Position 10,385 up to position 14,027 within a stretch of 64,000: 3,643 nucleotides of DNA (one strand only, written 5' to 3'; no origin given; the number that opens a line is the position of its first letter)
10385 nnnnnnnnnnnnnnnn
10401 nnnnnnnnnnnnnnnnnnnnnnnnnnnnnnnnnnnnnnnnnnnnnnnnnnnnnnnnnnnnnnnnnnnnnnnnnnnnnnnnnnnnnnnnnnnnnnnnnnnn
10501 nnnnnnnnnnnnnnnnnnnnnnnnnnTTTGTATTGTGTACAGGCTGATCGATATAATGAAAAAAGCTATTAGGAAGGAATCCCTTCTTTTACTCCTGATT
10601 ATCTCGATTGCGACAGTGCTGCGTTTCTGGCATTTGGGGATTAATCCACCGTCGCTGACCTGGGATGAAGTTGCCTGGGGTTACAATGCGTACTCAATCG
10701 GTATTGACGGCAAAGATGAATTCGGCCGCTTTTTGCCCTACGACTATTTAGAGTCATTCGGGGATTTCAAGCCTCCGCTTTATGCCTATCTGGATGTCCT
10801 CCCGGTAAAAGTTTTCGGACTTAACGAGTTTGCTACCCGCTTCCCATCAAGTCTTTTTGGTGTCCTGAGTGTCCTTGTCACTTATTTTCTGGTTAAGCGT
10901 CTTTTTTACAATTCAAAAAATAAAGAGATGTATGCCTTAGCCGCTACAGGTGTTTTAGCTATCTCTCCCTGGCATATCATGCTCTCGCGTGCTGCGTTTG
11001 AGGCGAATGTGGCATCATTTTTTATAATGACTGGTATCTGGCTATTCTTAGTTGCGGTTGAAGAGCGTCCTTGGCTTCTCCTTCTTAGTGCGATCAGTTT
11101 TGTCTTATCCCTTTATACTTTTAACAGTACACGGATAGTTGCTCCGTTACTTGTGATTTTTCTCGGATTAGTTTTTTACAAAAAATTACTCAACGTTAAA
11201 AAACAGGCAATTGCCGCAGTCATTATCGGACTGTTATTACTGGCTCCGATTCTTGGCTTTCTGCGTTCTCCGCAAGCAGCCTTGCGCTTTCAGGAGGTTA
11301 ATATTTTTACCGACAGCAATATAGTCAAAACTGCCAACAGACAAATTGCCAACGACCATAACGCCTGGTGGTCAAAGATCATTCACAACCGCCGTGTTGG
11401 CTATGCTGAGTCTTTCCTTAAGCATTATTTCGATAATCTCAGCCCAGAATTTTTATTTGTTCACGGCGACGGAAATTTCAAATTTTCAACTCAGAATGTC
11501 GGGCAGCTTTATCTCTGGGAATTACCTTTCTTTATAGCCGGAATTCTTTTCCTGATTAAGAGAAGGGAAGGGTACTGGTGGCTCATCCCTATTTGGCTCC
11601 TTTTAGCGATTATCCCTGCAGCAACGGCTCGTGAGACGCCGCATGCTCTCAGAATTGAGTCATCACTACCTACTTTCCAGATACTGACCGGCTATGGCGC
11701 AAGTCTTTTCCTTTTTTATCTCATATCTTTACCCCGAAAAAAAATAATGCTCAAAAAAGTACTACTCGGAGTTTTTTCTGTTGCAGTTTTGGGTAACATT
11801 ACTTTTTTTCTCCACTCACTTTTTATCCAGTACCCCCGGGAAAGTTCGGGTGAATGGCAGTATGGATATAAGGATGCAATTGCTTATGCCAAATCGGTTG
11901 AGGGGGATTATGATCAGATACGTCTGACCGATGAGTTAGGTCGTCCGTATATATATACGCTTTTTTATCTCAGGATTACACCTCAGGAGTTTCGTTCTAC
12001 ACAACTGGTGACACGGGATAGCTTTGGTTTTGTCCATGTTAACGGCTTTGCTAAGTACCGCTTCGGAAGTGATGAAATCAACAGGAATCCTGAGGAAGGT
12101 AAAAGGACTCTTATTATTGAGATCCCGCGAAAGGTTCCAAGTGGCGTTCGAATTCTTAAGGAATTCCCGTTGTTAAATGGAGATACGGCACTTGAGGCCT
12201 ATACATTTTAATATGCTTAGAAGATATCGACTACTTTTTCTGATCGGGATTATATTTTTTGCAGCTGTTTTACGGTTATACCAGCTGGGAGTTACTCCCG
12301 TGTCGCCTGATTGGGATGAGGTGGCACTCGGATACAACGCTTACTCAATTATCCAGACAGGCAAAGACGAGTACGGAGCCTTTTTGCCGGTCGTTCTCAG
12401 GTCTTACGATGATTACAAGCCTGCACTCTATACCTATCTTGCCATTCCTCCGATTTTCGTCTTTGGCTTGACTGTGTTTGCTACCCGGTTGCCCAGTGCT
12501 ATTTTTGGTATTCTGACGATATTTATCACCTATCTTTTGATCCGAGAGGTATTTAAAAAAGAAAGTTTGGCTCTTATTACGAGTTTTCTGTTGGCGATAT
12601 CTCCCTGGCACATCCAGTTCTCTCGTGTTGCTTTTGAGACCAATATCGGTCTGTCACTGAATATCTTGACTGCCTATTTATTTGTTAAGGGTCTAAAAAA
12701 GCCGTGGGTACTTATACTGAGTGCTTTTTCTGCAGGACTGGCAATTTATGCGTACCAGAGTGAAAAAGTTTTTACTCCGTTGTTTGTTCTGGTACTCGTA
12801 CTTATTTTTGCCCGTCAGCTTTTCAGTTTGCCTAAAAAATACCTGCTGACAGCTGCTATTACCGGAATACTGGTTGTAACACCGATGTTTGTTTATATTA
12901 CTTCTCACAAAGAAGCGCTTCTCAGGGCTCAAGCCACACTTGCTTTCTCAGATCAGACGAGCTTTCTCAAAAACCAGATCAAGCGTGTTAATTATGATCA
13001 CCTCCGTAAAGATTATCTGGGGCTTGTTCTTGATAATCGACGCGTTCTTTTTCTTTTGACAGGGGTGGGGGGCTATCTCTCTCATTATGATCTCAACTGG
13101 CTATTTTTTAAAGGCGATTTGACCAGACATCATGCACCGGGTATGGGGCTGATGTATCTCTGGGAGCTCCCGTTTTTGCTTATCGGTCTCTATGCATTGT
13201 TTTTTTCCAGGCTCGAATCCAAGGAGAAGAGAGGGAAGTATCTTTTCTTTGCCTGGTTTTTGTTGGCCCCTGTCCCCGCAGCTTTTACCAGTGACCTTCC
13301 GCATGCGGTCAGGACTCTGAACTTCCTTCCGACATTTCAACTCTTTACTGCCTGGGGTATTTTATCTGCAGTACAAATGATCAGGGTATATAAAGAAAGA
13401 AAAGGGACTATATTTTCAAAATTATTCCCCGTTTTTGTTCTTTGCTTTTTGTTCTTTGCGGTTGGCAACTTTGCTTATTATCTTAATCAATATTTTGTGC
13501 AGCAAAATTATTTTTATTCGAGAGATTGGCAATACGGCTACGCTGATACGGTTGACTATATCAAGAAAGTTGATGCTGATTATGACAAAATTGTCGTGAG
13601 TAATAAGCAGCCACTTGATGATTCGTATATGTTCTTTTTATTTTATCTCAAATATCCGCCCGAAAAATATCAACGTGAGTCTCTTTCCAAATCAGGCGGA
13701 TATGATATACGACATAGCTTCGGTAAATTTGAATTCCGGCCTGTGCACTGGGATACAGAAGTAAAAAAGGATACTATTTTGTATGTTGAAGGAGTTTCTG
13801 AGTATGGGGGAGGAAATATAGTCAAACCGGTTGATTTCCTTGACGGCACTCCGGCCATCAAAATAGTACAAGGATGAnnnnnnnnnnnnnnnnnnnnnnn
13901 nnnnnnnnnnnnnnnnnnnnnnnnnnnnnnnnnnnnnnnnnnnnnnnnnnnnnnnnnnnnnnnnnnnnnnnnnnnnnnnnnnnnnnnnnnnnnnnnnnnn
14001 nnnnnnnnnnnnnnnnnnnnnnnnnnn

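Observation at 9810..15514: DPM1/Ppm1-like polyprenol-P sugar synthase followed by two tandem PMT/ArnT-like GT-C genes and a YfhO/PTPS-like membrane protein: candidate protein O-mannosylation module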

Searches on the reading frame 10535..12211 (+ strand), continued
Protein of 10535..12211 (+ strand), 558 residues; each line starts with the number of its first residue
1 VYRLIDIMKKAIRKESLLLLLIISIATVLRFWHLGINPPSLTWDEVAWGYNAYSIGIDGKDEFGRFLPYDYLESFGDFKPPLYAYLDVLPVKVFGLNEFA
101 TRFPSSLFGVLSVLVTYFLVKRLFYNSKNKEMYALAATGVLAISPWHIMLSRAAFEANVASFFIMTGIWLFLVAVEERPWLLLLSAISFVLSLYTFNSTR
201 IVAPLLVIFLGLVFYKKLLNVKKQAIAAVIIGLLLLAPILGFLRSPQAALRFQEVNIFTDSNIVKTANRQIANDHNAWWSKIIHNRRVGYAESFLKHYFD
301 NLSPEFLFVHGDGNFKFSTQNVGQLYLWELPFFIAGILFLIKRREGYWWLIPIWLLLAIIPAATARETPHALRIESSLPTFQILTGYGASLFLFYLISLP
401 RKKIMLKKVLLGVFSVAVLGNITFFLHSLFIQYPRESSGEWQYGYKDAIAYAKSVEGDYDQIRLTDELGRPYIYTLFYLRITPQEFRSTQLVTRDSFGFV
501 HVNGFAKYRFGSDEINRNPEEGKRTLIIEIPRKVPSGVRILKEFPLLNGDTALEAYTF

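Call 36: fold_search(model_id=the predicted structure, library=pdb)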
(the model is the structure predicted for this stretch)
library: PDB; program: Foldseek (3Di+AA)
matches with E <= 10: 260; with E <= 0.001: 13
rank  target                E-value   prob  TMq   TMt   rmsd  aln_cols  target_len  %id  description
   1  5ezm                  5.6e-08  1.00  0.52  0.54  11.5       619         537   14  Crystal Structure of ArnT from Cupriavidus metallidurans in the apo state (released 2016-02-17)
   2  5f15                  3.6e-07  1.00  0.48  0.49  13.1       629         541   14  Crystal Structure of ArnT from Cupriavidus metallidurans bound to Undecaprenyl phosphate (released 2016-02-17)
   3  3waj                  5.7e-07  1.00  0.48  0.35  12.0       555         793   14  Crystal structure of the Archaeoglobus fulgidus oligosaccharyltransferase (O29867_ARCFU) complex with Zn and sulfate (released 2013-10-30)
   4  5gmy_A                9.7e-07  1.00  0.50  0.34  12.2       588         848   14  Crystal structure of the Archaeoglobus fulgidus oligosaccharyltransferase (O29867_ARCFU) tethered with an acceptor pep (released 2017-02-01)
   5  8age_A                1.2e-06  1.00  0.53  0.47  11.4       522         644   14  Structure of yeast oligosaccharylransferase complex with acceptor peptide bound (released 2022-12-07)
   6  3wak                  1.3e-06  1.00  0.46  0.31  13.5       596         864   14  Crystal structure of the Archaeoglobus fulgidus oligosaccharyltransferase (O29867_ARCFU) in the apo form (released 2013-10-30)
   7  6ftg_5                1.9e-06  1.00  0.50  0.45  12.7       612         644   13  Subtomogram average of OST-containing ribosome-translocon complexes from canine rough microsomal membranes (released 2018-03-21)
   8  6gxc_A                5.5e-06  1.00  0.48  0.39  13.2       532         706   14  Bacterial oligosaccharyltransferase PglB in complex with an inhibitory peptide and a reactive lipid-linked oligosaccha (released 2018-11-14)
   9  3rce_A                1.7e-05  1.00  0.48  0.40  12.9       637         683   12  Bacterial oligosaccharyltransferase PglB (released 2011-06-15)
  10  9i5k_A                2.1e-05  1.00  0.44  0.49  13.1       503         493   14  Structure of the Chaetomium thermophilum Pmt4 homodimer (C2 symmetry) (released 2025-12-24)
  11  9i5l_A                1.5e-04  1.00  0.33  0.26   4.3       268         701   18  Structure of the Chaetomium thermophilum Pmt4 homodimer (C1 symmetry) (released 2025-12-24)
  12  9e61_A                3.4e-04  1.00  0.31  0.25   5.1       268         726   16  Cryo-EM structure of Saccharomyces cerevisiae Pmt4 apo form (released 2025-10-15)
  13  9e6i_B                3.9e-04  1.00  0.31  0.25   5.1       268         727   16  Cryo-EM structure of Saccharomyces cerevisiae Pmt4-Ccw5 complex (released 2025-10-15)
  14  7bvh_A                1.4e-03  1.00  0.42  0.24   6.7       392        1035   15  Crystal structure of arabinosyltransferase EmbC2-AcpM2 complex from Mycobacterium smegmatis complexed with di-arabinos (released 2020-04-29)
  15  6p25_B                3.6e-03  1.00  0.30  0.25   5.4       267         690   19  Structure of S. cerevisiae protein O-mannosyltransferase Pmt1-Pmt2 complex bound to the sugar donor and a peptide acce (released 2019-07-10)
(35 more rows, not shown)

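Call 38: search_protein_families(library=pfam, proteins=[window:10535-12211:+], max_evalue=10)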
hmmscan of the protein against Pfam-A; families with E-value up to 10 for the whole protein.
window:10535-12211:+ (558 aa): 3 families
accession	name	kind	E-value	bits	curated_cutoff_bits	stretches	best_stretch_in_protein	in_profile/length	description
PF13231.12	PMT_2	-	1.4e-10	42.1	26.1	1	79-240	2-158/160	Dolichyl-phosphate-mannose-protein mannosyltransferase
PF02366.24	PMT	-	2.1e-09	37.8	22.7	1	24-220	5-202/245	Dolichyl-phosphate-mannose-protein mannosyltransferase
PF21088.3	MS_channel_1st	-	0.089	13.3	23.1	1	17-43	2-28/42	Mechanosensitive ion channel, transmembrane helices 2/3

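Call 60: find_related_loci(query=A2, collection=genome_contigs, flank=10000)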
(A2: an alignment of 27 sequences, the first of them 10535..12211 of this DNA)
Query A2 (558 aa) in genome_contigs; peptide patterns used: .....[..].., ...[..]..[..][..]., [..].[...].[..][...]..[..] (x = any residue, [..] = any of these).
598 stretches matched a pattern (row limit reached: there are more); 528 encode a relative of the query (tblastn E <= 1e-3); the best 80 are kept; 80 distinct loci.
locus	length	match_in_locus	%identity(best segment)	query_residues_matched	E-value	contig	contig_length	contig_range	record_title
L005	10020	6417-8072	75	6-558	0e+0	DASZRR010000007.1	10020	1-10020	MAG TPA_asm: Patescibacteria group bacterium isolate SMAG_U6029 k141_645997, whole genome shotgun sequence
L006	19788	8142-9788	62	3-556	0e+0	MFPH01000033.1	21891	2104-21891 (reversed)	MAG: Candidatus Levybacteria bacterium RIFCSPLOWO2_12_FULL_37_14 rifcsplowo2_12_scaffold_2507, whole genome shotgun sequ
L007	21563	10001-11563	62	29-557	0e+0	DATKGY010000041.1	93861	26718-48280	MAG TPA_asm: Patescibacteria group bacterium isolate SMAG_U14563 k141_66149, whole genome shotgun sequence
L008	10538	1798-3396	63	14-557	0e+0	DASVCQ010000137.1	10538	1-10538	MAG TPA_asm: Patescibacteria group bacterium isolate SMAG_U2010 k141_1318562, whole genome shotgun sequence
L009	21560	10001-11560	62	30-556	0e+0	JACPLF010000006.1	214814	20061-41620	MAG: Candidatus Levyibacteriota bacterium isolate NC_groundwater_514_Ag_S-0.1um_37_12 S35_SO-1_scaffold_96964, whole gen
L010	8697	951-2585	61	16-557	0e+0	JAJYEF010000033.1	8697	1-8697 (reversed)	MAG: bacterium isolate DBS1-1.bin22 NODE_15178_length_8697_cov_2.761027, whole genome shotgun sequence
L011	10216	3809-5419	60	13-557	0e+0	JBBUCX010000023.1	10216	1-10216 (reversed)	MAG: Patescibacteria group bacterium isolate H51-bin115_1 H51_bin115_1_000000000023, whole genome shotgun sequence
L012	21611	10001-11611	61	19-557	0e+0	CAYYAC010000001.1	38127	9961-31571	MAG TPA_asm: uncultured Gammaproteobacteria bacterium isolate SRP200132_co2_12 genome assembly, contig: NODE_835_length_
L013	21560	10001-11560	60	30-557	0e+0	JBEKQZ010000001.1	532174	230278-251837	MAG: Candidatus Levyibacteriota bacterium isolate SPRUCE 49 SPRUCE_49_1, whole genome shotgun sequence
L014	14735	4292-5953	59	2-557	0e+0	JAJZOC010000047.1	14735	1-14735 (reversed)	MAG: bacterium isolate MAS4.bin4 NODE_4698_length_14735_cov_2.742128, whole genome shotgun sequence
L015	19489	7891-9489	59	19-557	0e+0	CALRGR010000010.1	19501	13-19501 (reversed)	MAG: Candidatus Levybacteria bacterium GW2011_GWA1_37_16 isolate Baikal-1250m-152 genome assembly, contig: Baikal-1250m-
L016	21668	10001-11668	58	5-557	0e+0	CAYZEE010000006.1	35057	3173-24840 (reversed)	MAG TPA_asm: uncultured Gammaproteobacteria bacterium isolate SRP271791_co2_53 genome assembly, contig: NODE_197_length_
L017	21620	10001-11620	60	17-556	0e+0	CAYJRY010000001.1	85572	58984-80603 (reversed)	MAG TPA_asm: uncultured Gammaproteobacteria bacterium isolate ERP125453_co1_466 genome assembly, contig: NODE_137_length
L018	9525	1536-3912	59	3-558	0e+0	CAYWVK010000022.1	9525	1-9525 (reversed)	MAG TPA_asm: uncultured Gammaproteobacteria bacterium isolate SRP192927_co6_216 genome assembly, contig: NODE_18641_leng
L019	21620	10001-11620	60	8-557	0e+0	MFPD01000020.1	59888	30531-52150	MAG: Candidatus Levybacteria bacterium RIFCSPLOWO2_02_FULL_37_18 rifcsplowo2_02_scaffold_660, whole genome shotgun seque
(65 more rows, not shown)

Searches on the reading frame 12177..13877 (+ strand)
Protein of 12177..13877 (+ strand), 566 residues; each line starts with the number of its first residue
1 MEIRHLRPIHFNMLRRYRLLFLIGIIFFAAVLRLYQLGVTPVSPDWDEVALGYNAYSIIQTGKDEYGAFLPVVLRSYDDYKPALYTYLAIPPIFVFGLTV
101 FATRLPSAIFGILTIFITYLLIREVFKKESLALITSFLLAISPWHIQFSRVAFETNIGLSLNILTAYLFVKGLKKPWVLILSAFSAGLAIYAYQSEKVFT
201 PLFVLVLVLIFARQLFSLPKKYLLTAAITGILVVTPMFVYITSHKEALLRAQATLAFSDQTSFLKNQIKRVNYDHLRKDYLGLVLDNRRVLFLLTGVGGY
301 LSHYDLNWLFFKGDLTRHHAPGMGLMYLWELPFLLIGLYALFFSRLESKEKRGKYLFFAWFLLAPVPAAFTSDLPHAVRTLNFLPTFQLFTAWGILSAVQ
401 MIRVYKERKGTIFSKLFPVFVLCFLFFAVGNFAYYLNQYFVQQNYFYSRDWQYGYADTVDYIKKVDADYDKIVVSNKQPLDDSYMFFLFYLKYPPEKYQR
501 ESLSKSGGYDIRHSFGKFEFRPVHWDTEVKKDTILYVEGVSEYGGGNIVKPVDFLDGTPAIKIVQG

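Call 4: search_protein_families(library=pfam, proteins=[window:12177-13877:+], max_evalue=0.01)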
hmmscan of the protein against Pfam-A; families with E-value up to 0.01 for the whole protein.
window:12177-13877:+ (566 aa): 2 families
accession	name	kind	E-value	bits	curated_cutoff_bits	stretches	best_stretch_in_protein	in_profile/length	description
PF13231.12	PMT_2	-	1.9e-12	48.1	26.1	1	93-237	14-157/160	Dolichyl-phosphate-mannose-protein mannosyltransferase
PF02366.24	PMT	-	4.3e-09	36.7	22.7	1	26-241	4-234/245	Dolichyl-phosphate-mannose-protein mannosyltransferase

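Call 6: search_protein_families(library=ncbifam, proteins=[window:12177-13877:+], max_evalue=0.01)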
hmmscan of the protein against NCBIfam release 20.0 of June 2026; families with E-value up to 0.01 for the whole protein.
window:12177-13877:+ (566 aa): 1 family
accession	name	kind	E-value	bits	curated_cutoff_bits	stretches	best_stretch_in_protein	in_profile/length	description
TIGR03663.1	TIGR03663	subfamily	3.2e-11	42.9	126.25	1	22-234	4-204/435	flippase activity-associated protein Agl23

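Call 13: search_solved_structures(query=window:12177-13877:+, max_evalue=1, show_alignments=1)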
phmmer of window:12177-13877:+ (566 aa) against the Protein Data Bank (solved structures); distinct sequences matched with E-value up to 1: 0.

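Call 38: search_protein_families(library=pfam, proteins=[window:12177-13877:+], max_evalue=10)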
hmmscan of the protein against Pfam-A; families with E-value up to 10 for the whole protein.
window:12177-13877:+ (566 aa): 3 families
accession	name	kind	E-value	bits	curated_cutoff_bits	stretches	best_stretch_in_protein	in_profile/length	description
PF13231.12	PMT_2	-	1.9e-12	48.1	26.1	1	93-237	14-157/160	Dolichyl-phosphate-mannose-protein mannosyltransferase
PF02366.24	PMT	-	4.3e-09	36.7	22.7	1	26-241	4-234/245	Dolichyl-phosphate-mannose-protein mannosyltransferase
PF03779.20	SPW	-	0.047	14.6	31.5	1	94-160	18-85/93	SPW repeat domain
